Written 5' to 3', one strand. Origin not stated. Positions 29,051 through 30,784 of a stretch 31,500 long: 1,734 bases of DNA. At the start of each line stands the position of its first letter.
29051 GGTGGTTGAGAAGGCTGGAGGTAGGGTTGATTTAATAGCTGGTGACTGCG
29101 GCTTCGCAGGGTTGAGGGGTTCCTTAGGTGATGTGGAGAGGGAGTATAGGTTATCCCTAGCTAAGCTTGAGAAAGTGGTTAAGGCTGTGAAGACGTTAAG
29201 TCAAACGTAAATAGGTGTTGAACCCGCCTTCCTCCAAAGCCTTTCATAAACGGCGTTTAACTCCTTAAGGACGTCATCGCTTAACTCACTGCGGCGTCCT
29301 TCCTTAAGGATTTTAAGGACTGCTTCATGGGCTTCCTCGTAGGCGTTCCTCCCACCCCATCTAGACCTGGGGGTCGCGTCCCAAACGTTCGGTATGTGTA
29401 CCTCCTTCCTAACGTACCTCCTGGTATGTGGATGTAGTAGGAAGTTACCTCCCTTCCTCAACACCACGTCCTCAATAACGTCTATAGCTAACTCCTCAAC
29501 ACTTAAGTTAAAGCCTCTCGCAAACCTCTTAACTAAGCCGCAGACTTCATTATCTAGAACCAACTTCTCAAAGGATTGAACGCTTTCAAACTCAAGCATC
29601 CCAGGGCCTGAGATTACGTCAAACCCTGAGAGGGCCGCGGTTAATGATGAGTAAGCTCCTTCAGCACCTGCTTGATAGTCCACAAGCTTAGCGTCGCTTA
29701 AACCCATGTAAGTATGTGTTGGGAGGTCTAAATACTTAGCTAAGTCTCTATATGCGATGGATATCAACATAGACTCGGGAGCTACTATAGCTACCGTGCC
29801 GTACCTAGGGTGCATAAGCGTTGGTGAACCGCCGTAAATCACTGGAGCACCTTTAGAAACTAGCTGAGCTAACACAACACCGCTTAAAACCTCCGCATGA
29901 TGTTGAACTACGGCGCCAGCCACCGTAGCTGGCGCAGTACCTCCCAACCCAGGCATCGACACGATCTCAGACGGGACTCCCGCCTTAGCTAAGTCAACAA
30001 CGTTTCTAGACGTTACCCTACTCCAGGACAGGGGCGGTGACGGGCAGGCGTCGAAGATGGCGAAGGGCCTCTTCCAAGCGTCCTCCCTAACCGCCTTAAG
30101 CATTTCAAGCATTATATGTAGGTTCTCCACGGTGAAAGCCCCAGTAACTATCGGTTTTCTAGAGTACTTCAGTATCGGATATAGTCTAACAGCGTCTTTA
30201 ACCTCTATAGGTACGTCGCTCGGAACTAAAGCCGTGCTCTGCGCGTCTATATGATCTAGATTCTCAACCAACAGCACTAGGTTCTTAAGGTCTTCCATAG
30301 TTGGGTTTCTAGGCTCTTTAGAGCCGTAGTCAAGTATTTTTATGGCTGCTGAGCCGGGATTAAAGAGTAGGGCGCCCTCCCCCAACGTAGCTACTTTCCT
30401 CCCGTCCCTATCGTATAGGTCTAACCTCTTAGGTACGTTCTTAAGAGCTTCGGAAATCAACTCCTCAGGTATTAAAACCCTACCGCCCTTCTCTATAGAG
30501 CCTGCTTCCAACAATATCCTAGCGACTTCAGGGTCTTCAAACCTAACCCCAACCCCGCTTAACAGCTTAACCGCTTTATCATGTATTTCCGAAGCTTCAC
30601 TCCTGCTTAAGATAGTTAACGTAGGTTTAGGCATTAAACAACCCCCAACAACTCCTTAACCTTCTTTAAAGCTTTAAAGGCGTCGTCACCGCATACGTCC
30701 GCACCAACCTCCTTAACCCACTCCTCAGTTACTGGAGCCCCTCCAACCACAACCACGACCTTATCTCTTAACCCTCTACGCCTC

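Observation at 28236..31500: Corrinoid methyl-transfer cluster pairing a non-Pyl MttB-family enzyme with a core-MetE-like methyltransferase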

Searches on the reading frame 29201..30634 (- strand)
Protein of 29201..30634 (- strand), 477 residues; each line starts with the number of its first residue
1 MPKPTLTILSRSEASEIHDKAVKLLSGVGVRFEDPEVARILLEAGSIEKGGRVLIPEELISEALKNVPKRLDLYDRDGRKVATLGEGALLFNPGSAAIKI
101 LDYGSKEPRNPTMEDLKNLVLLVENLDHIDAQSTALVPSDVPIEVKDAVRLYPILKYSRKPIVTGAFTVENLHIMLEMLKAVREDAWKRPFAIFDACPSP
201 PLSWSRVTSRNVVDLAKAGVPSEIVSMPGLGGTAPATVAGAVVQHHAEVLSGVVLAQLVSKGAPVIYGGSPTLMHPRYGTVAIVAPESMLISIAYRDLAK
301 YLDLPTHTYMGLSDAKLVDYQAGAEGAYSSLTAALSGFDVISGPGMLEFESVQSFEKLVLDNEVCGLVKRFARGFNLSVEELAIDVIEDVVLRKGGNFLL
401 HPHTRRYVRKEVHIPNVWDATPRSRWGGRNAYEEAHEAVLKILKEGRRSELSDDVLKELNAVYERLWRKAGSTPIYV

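Call 4: search_protein_families(library=pfam, proteins=[window:29201-30634:-], max_evalue=0.01)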
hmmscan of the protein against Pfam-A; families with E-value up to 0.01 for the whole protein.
window:29201-30634:- (477 aa): 1 family
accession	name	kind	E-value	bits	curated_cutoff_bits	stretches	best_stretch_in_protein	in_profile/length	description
PF06253.16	MTTB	-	2.1e-80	270.6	25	1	4-465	29-494/500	Trimethylamine methyltransferase (MTTB)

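Call 6: find_encoding_contigs(protein=window:29201-30634:-, flank=10000, max_places=6)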
Protein window:29201-30634:- (477 aa): no gene with exactly this product is on record in the collection.

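Call 16: search_protein_families(library=ncbifam, proteins=[window:29201-30634:-], max_evalue=0.01)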
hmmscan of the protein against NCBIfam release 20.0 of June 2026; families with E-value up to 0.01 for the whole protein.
window:29201-30634:- (477 aa): 1 family
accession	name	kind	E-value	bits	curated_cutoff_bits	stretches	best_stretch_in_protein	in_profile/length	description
TIGR02369.2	trimeth_pyl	equivalog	9.7e-103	344.2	525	1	5-463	2-465/469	[trimethylamine--corrinoid protein] Co-methyltransferase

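Call 18: search_solved_structures(query=window:29201-30634:-, max_evalue=0.001, show_alignments=2)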
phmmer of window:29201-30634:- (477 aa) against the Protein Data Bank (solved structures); distinct sequences matched with E-value up to 0.001: 5.
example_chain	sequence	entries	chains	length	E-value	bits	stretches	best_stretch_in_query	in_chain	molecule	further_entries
7xcl_A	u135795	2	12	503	6.7e-55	189.9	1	6-465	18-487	Trimethylamine methyltransferase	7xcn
7xcm_A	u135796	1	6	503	9e-55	189.5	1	6-465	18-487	Trimethylamine methyltransferase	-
9yce_A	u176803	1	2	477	1.1e-54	189.2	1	4-430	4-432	Glycine betaine methyltransferase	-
2qne_A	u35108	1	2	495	1.3e-54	188.9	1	4-430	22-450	Putative methyltransferase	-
4yyc_A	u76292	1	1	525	2.4e-35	125.4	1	19-419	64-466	Putative trimethylamine methyltransferase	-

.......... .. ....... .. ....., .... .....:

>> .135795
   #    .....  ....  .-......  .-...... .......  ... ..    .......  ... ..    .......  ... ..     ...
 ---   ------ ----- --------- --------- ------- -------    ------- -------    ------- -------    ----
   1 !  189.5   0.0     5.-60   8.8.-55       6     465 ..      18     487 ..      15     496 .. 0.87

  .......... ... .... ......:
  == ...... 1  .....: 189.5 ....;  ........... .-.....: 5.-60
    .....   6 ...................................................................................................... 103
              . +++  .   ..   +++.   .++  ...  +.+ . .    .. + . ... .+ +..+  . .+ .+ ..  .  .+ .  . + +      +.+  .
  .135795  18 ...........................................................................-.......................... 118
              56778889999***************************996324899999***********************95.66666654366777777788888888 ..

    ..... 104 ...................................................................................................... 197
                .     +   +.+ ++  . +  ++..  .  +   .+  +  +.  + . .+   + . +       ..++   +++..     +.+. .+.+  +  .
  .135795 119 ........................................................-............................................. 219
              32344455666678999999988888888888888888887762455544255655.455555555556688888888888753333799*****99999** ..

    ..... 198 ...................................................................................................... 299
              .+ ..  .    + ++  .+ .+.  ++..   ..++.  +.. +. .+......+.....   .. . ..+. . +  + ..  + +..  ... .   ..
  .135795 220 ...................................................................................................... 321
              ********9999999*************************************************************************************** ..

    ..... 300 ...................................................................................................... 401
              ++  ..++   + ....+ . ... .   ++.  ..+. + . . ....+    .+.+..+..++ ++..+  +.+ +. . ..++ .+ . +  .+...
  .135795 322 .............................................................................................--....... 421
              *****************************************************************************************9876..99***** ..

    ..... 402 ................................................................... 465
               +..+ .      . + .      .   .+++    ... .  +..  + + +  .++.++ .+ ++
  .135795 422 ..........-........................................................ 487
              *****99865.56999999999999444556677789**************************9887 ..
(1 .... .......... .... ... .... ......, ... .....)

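Call 37: search_solved_structures(query=window:29201-30634:-, max_evalue=0.001, show_alignments=5)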
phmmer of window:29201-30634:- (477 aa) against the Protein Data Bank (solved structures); distinct sequences matched with E-value up to 0.001: 5.
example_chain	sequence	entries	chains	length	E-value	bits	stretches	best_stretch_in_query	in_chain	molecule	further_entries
7xcl_A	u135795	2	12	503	6.7e-55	189.9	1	6-465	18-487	Trimethylamine methyltransferase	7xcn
7xcm_A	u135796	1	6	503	9e-55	189.5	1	6-465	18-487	Trimethylamine methyltransferase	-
9yce_A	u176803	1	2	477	1.1e-54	189.2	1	4-430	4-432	Glycine betaine methyltransferase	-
2qne_A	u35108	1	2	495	1.3e-54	188.9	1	4-430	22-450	Putative methyltransferase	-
4yyc_A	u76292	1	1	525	2.4e-35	125.4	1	19-419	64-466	Putative trimethylamine methyltransferase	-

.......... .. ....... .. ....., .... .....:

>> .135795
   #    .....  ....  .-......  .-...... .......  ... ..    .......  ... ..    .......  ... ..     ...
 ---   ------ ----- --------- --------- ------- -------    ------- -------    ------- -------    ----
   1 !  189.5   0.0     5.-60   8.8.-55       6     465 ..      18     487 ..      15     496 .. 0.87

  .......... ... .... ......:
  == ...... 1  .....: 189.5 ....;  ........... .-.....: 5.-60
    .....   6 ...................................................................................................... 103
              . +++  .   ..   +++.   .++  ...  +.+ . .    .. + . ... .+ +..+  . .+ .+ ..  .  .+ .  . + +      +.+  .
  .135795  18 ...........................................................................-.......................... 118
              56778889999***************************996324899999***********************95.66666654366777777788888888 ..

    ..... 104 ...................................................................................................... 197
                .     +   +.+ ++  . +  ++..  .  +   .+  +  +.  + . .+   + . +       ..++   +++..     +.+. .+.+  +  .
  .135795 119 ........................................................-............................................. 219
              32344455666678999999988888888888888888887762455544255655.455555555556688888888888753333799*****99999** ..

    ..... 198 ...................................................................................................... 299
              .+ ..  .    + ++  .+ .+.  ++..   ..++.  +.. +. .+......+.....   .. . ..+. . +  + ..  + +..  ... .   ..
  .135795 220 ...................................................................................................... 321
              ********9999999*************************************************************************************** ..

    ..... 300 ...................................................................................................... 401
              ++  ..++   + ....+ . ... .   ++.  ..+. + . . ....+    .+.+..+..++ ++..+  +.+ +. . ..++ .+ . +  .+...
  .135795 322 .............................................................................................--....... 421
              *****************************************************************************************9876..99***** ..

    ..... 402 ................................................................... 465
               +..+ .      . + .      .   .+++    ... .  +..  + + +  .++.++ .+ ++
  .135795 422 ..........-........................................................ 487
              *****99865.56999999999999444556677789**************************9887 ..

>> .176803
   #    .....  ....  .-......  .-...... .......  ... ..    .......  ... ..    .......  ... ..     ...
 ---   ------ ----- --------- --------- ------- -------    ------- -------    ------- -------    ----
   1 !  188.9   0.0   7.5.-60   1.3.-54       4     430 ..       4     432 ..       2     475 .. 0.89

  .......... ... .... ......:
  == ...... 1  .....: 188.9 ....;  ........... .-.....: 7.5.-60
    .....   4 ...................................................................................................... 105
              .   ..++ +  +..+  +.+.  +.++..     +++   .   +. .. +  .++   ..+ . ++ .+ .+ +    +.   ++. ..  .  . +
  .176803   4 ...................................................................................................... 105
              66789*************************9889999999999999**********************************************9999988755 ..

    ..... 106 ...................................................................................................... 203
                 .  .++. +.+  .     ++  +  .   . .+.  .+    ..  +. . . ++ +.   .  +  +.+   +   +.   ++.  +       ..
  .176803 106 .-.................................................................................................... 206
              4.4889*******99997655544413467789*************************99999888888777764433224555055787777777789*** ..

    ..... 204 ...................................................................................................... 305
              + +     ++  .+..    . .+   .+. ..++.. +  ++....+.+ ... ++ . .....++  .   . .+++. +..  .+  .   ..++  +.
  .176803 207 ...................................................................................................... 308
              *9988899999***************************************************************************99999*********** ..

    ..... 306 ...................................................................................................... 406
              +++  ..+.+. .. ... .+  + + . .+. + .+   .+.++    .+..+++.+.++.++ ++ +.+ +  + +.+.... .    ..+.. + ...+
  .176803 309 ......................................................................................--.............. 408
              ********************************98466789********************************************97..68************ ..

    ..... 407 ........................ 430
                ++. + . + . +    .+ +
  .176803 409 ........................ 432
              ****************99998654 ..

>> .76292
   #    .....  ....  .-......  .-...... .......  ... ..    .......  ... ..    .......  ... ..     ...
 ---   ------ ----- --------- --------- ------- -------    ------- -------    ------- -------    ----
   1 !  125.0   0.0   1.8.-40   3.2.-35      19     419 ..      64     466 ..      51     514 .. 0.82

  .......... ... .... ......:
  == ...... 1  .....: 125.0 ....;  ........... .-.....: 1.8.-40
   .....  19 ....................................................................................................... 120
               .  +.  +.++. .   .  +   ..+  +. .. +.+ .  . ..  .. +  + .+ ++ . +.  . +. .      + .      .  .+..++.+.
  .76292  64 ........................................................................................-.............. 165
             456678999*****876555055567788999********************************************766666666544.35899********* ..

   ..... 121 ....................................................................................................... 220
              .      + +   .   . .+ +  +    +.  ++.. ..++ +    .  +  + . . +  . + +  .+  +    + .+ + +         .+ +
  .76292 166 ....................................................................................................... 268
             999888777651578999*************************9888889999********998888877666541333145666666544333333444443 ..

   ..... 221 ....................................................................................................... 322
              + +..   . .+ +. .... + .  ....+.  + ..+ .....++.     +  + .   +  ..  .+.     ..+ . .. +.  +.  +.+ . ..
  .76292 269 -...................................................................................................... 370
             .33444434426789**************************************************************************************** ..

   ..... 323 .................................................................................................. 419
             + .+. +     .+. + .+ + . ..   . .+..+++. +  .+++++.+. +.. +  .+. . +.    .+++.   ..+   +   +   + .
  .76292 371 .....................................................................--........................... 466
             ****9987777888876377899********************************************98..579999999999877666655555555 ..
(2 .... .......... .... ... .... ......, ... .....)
